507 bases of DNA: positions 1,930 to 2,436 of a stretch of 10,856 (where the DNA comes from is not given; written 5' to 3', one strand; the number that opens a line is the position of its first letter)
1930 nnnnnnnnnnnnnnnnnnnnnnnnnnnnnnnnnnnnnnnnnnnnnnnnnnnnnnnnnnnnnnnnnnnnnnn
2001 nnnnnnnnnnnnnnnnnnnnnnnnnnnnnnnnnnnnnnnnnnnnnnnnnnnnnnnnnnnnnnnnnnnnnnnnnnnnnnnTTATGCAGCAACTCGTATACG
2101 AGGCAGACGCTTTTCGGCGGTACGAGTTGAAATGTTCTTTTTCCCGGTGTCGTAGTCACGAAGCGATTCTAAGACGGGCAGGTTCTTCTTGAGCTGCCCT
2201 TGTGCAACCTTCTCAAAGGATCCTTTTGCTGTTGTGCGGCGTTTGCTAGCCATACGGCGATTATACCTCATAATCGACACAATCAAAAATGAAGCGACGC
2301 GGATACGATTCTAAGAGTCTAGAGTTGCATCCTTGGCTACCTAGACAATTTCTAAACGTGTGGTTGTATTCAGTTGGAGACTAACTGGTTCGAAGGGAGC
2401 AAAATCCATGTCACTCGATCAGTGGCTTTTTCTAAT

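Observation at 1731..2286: Doc toxin paired with a non-Phd-like partner; possible leaderless operon and ambiguous toxin start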

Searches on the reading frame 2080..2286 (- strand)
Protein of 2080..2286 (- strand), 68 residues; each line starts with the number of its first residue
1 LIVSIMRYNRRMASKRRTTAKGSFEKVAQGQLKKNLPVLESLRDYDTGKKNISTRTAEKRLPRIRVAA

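Call 3: search_protein_families(library=pfam, proteins=[window:2080-2286:-], max_evalue=1)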
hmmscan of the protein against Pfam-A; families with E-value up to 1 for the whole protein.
window:2080-2286:- (68 aa): 0 families

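Call 4: search_protein_families(library=ncbifam, proteins=[window:2080-2286:-], max_evalue=1)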
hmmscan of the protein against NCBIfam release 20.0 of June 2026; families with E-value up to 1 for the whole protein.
window:2080-2286:- (68 aa): 0 families

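Call 19: find_homologous_proteins(query=window:2080-2253:-, max_evalue=0.01)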
Query window:2080-2253:- (57 aa): 4 proteins with E <= 0.01 among 4 candidates.
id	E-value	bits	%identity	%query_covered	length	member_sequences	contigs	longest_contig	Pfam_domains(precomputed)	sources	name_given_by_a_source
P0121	3.7e-14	69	73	84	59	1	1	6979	-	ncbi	ncbi:MAG: hypothetical protein ACYC4I_03905 [Minisyncoccota bacterium]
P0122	4.2e-13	66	65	91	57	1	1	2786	-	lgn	-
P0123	6.5e-13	65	68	93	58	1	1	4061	-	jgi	jgi:hypothetical protein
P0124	2.3e-12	63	69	84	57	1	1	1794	-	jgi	jgi:hypothetical protein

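Call 27: search_solved_structures(query=A2, max_evalue=10, show_alignments=3)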
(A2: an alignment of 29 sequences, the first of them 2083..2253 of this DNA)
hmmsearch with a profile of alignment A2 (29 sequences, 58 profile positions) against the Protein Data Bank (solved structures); distinct sequences matched with E-value up to 10: 1.
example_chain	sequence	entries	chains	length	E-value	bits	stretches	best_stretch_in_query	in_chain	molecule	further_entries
8vei_A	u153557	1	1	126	1.6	12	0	30-41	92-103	CHD_r1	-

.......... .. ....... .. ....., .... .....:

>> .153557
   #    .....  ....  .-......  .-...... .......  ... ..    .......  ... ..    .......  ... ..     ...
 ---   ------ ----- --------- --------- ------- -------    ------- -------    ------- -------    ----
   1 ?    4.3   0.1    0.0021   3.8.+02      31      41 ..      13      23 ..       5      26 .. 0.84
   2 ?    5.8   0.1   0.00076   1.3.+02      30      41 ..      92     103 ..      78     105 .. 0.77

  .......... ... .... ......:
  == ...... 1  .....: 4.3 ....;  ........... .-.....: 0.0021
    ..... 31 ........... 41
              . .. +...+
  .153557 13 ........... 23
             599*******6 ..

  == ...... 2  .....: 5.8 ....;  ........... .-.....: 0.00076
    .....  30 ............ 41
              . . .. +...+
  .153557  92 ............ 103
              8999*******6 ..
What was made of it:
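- Tried and rejected: A PDB profile search returned only a designed protein at E = 1.6 (call 27).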

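Call 28: search_protein_families(library=pfam, alignment_id=A2, max_evalue=5)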
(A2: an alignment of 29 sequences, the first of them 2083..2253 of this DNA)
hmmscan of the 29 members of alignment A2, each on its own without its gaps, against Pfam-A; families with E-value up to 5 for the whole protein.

A. member 1, window:2083-2253:- (57 aa): 0 families

B. families by the number of members that match (of 29 scanned): 14 families
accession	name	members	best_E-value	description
PF19914.5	WEF-hand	3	0.0031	Wolframin EF-hand domain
PF09984.15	sCache_4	2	0.044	Single cache domain 4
PF20027.4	DUF6435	2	0.089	Family of unknown function (DUF6435)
PF05030.17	SSXT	1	0.015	SSXT protein (N-terminal region)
PF15503.11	PPP1R35_C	1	0.026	Protein phosphatase 1 regulatory subunit 35 C-terminus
PF21866.1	DUF6915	1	0.026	Domain of unknown function (DUF6915)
PF05558.17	DREPP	1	0.048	DREPP plasma membrane polypeptide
PF07072.16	ZapD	1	0.056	Cell division protein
PF20741.3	GKRP-like_C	1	0.061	C-terminal lid domain of glucokinase regulatory protein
PF24115.1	DUF7389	1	0.084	Domain of unknown function (DUF7389)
PF15168.11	TRIQK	1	0.09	Triple QxxK/R motif-containing protein family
PF05783.17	DLIC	1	0.13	Dynein light intermediate chain (DLIC)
PF03299.19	TF_AP-2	1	0.19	Transcription factor AP-2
PF09124.16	Endonuc-dimeris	1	0.2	T4 recombination endonuclease VII, dimerisation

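Call 29: find_homologous_proteins(query=A2, max_evalue=0.01)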
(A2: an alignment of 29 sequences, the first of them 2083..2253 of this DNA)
Query A2 (29 sequences) (57 aa, profile of the alignment): 212 proteins with E <= 0.01 among 2071 candidates; the best 120 are listed.
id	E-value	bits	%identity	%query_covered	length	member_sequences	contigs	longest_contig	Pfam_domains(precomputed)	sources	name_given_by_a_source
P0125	1.0e-24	104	58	84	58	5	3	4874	-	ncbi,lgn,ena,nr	ncbi:MAG: hypothetical protein KAI72_06680 [Candidatus Pacebacteria bacterium]|nr:hypothetical prote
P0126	2.0e-24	103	62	68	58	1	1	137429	-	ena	-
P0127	5.0e-24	102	51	79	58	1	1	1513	-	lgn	-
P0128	5.4e-24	102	69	84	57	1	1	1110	-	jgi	jgi:hypothetical protein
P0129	1.3e-23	100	65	70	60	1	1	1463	-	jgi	-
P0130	1.3e-23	100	62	88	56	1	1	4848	-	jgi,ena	-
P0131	3.1e-23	99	60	75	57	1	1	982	-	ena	-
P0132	3.3e-23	99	59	89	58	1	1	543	-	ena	-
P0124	3.8e-23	99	69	84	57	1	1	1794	-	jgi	jgi:hypothetical protein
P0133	4.0e-23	99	60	91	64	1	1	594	-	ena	-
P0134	4.3e-23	99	60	79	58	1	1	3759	-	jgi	-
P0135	4.4e-23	99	55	82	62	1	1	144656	-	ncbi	ncbi:MAG: hypothetical protein AAB610_00565 [Patescibacteria group bacterium]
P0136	4.4e-23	99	62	74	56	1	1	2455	-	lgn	-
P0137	5.6e-23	98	49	68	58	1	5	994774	-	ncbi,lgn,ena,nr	ncbi:hypothetical protein KC865_02720 [Candidatus Kaiserbacteria bacterium]|nr:hypothetical protein 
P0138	5.9e-23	98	53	86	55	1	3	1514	-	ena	-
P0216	7.9e-20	88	52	74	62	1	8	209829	-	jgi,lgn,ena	jgi:hypothetical protein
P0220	9.3e-20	88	56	79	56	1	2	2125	-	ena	-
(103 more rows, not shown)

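Call 35: predict_structure(alignment_id=A3)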
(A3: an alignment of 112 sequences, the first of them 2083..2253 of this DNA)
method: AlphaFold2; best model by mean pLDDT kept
length: 57 residues; sequences in the alignment: 112
mean_pLDDT: 77.2   pTM: 0.39
mean pLDDT of the five models: 77.2, 76.4, 75.1, 73.0, 72.9
residues with pLDDT >= 90: 3; 70-90: 40; 50-70: 13; < 50: 1
segments of 3 or more residues with pLDDT < 50: none
pLDDT, mean of each block of 10 residues (from residue 1): 56 84 89 86 79 67
secondary structure, 60 per line:
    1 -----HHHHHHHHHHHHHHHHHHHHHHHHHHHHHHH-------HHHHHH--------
elements in order: H6-36 H44-49
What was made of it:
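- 2080..2253 (-): Small partner gene (putative antitoxin, 'AT'): 57 aa plus TAA, sequence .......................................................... The AF2 model has helix 6-36 and helix 44-49, pLDDT 77 (call 35).
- No DNA-binding fold: all-helical model (call 35).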

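Call 42: search_protein_representatives(alignment_id=A3)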
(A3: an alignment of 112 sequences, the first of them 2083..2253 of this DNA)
Query: 112 sequences, 58 profile positions. Proteins with E-value up to 0.001 (for the whole library): 72; up to 1e-10: 42; up to 1e-30: 0. The best 72 are listed.
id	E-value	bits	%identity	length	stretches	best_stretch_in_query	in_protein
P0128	1.0e-25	105.4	-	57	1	1-58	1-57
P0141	1.9e-24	101.4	-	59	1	1-57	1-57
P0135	3.0e-24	100.7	-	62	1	1-58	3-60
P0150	1.5e-23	98.5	-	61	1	2-58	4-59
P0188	5.9e-22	93.4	-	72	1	1-56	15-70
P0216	8.9e-22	92.8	-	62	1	3-57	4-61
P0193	1.5e-21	92.1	-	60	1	1-57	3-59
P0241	7.1e-21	89.9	-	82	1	1-52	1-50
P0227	9.3e-21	89.6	-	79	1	2-58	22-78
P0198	2.1e-20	88.4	-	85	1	2-57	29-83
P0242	3.4e-19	84.5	-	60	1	1-58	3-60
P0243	4.1e-19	84.3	-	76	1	1-56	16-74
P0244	4.2e-19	84.2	-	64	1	1-57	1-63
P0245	6.5e-19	83.6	-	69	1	13-57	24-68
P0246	7.9e-19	83.4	-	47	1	15-58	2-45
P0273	3.6e-12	62.1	-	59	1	6-54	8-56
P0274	2.1e-10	56.4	-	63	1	1-54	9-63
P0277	1.8e-09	53.4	-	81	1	10-49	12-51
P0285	6.8e-08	48.3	-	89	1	7-48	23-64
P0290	1.4e-06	44.1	-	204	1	11-50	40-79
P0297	2.4e-04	37.0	-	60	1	4-49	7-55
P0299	4.3e-04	36.2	-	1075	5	11-34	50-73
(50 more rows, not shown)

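Call 60: find_encoding_contigs(protein=P0290, flank=2500, max_places=2)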
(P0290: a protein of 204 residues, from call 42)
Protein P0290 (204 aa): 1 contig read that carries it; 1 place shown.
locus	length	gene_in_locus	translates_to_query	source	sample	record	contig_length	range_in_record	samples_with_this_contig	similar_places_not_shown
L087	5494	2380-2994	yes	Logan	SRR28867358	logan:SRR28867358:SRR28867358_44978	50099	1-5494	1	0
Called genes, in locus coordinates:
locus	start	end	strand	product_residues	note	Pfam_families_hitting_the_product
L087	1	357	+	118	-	?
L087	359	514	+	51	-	-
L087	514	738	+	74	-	-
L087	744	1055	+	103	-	-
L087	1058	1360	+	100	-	-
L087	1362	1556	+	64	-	-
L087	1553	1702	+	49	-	-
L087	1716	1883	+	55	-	-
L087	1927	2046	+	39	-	-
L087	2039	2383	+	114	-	-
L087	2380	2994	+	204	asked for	-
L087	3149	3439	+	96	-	-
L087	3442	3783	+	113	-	PF18909:dGTP_diPhyd_N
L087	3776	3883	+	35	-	-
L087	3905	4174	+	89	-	-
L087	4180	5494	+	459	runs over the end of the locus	PF00772:DnaB, PF03796:DnaB_C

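Call 61: find_encoding_contigs(protein=P0285, flank=2500, max_places=2)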
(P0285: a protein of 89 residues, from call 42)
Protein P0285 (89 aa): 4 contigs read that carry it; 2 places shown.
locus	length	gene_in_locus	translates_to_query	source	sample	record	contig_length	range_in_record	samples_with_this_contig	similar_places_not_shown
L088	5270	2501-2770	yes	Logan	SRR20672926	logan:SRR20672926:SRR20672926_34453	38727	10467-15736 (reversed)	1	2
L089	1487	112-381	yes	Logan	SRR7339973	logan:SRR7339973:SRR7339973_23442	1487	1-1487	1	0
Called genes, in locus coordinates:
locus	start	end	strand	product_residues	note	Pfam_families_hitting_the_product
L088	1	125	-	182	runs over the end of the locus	-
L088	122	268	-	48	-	-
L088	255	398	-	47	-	-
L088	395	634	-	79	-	-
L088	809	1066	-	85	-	-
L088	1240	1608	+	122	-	-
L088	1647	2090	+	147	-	-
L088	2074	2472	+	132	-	-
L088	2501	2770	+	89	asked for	-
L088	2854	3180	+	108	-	-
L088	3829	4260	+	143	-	-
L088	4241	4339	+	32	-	-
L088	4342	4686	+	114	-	-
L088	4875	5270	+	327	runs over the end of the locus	PF13356:Arm-DNA-bind_3, PF00589:Phage_integrase (weak)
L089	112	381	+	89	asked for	-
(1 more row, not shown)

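Call 62: find_encoding_contigs(protein=P0216, flank=2500, max_places=2)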
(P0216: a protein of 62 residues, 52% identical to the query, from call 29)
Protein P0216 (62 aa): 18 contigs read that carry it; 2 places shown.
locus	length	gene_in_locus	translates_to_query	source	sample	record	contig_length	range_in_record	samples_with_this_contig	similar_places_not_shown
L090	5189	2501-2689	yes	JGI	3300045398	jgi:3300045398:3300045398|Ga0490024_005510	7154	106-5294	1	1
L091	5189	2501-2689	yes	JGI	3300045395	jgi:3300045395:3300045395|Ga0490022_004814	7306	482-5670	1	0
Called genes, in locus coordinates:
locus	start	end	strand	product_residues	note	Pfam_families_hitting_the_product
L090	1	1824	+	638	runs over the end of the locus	PF13541:ChlI, PF00521:DNA_topoisoIV, PF03989:DNA_gyraseA_C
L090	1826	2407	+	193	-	PF13643:DUF4145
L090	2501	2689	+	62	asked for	-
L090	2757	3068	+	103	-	PF02661:Fic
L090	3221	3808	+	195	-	-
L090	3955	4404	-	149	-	-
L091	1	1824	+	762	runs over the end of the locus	PF00521:DNA_topoisoIV, PF03989:DNA_gyraseA_C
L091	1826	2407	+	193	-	PF13643:DUF4145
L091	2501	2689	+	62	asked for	-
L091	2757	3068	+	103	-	PF02661:Fic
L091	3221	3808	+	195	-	-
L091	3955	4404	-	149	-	-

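Call 63: search_protein_families(library=pfam, proteins=[L088:2854-3180:+, L088:2074-2472:+, L087:3149-3439:+, L087:2039-2383:+, P0290, P0285], max_evalue=0.1)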
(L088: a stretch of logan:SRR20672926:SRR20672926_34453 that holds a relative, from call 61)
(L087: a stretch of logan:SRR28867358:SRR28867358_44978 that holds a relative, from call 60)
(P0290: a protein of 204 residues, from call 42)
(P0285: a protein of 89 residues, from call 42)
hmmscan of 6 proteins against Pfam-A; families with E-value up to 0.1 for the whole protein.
L088:2854-3180:+ (108 aa): 0 families

L088:2074-2472:+ (132 aa): 3 families
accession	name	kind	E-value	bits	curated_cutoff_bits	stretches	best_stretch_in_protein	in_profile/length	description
PF14354.12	Lar_restr_allev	-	0.048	14.3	28.6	1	12-45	16-54/58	Restriction alleviation protein Lar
PF05864.17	Chordopox_RPO7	-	0.064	14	27.5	0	21-32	6-17/63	Chordopoxvirus DNA-directed RNA polymerase 7 kDa polypeptide (RPO7)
PF20640.2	Rrn6_HB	-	0.077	13.6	26.4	0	19-58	49-78/192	Rrn6, helical bundle domain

L087:3149-3439:+ (96 aa): 0 families

L087:2039-2383:+ (114 aa): 1 family
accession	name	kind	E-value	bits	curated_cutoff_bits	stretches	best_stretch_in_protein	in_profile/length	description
PF16728.10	DUF5066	-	0.063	13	27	1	21-78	119-176/222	Domain of unknown function (DUF5066)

P0290 (204 aa): 5 families
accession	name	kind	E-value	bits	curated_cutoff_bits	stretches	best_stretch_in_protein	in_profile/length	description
PF02701.20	Zn_ribbon_Dof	-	0.00026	21.5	26.6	1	80-114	19-51/59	Dof domain, zinc finger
PF09082.15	DUF1922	-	0.0012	19.4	30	1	89-114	4-28/56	Domain of unknown function (DUF1922)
PF23145.1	Zf_2nd_IFT121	-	0.018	15.1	25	0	86-111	13-38/45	IFT121, second zinc finger domain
PF09845.14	OapC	-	0.066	13.9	23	1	91-160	3-74/133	Origin-associated protein OapC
PF07975.18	C1_4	-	0.069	13.8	28.9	0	16-32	24-40/55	TFIIH C1-like domain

P0285 (89 aa): 0 families

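Call 64: search_protein_families(library=phrogs, proteins=[window:2083-2253:-, P0290, P0285, L088:2854-3180:+, P0277], max_evalue=0.01)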
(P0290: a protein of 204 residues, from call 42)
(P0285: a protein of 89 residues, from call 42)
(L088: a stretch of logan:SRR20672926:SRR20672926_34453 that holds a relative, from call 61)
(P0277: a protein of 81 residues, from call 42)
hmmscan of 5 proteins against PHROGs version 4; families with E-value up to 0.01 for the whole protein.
window:2083-2253:- (57 aa): 0 families

P0290 (204 aa): 2 families
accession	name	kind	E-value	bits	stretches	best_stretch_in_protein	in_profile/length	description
phrog_24988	-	unknown function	0.0042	18.6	1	4-38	7-43/112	-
phrog_8641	-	unknown function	0.005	17.8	1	13-71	12-72/218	-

P0285 (89 aa): 0 families

L088:2854-3180:+ (108 aa): 0 families

P0277 (81 aa): 0 families

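Call 65: search_protein_families(library=padloc, proteins=[window:2083-2253:-], max_evalue=0.1)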
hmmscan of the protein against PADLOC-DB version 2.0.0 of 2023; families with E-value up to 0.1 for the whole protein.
window:2083-2253:- (57 aa): 0 families
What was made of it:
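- Tried and rejected: Pfam, NCBIfam, PHROGs and PADLOC gave no hit (calls 3, 4, 28, 64, 65).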

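Call 78: find_encoding_contigs(protein=P0274, flank=2000, max_places=2)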
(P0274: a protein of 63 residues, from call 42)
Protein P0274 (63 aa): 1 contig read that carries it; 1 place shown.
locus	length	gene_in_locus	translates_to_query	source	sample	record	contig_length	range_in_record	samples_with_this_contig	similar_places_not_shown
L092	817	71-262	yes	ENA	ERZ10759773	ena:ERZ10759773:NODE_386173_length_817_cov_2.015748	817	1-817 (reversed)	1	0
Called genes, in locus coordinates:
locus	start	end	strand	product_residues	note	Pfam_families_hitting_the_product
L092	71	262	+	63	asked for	-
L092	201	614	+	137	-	PF02661:Fic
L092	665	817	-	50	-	?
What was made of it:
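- On Type II toxin-antitoxin module (generic): The reverse look-ups L090 and L092 confirm it (calls 62, 78).
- Starting from the small protein instead, L090 and L092 both have Fic immediately downstream (calls 62, 78).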

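Call 79: find_encoding_contigs(protein=P0297, flank=2000, max_places=2)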
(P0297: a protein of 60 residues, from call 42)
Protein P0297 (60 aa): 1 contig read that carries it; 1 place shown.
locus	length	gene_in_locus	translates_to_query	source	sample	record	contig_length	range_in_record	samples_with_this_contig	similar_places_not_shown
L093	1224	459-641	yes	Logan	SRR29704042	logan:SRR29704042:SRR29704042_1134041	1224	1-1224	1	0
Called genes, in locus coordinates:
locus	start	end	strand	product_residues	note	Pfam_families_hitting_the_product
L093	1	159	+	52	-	?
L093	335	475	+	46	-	-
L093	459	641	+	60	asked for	-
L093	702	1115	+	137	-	-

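Call 80: find_encoding_contigs(protein=P0273, flank=2000, max_places=2)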
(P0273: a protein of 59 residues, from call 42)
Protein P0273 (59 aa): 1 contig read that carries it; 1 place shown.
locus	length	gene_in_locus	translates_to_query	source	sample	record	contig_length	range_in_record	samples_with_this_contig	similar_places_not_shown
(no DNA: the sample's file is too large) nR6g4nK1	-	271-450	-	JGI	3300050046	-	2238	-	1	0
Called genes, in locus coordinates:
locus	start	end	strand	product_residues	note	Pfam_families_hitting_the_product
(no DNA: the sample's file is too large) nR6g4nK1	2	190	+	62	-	?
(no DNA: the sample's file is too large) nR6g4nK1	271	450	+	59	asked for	-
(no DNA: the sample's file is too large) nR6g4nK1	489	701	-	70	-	-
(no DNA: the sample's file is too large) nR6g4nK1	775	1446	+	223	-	PF01509:TruB_N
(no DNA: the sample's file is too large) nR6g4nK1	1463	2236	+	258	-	?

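Call 81: search_protein_families(library=pfam, proteins=[L093:702-1115:+, L092:201-614:+], max_evalue=1)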
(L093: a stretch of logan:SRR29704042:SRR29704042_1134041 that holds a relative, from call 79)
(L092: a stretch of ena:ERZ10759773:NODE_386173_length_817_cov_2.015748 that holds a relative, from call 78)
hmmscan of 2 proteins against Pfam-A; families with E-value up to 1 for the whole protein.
L093:702-1115:+ (137 aa): 2 families
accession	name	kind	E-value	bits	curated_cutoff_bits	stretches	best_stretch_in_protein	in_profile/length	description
PF20092.4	DUF6483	-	0.014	16.2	24.1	1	13-61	46-92/119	Family of unknown function (DUF6483)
PF04222.17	DUF416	-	0.021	14.8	23.7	1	14-76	121-173/188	Protein of unknown function (DUF416)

L092:201-614:+ (137 aa): 2 families
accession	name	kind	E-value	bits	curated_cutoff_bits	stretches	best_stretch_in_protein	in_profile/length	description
PF02661.23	Fic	-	4e-10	40.8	24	1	13-93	4-92/93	Fic/DOC family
PF19599.4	DUF6104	-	0.21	12.3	27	1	96-117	30-51/58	Family of unknown function (DUF6104)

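Call 85: fold_search(model_id=the predicted structure, library=pdb)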
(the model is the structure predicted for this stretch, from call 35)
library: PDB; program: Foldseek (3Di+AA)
matches with E <= 10: 0; with E <= 0.001: 0
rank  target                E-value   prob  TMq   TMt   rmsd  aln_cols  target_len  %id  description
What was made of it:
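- On Type II toxin-antitoxin module (generic): No binding data are available, and no DNA-binding domain is recognisable (calls 28, 35, 85).
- Tried and rejected: Foldseek of the model against the PDB found nothing (call 85).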
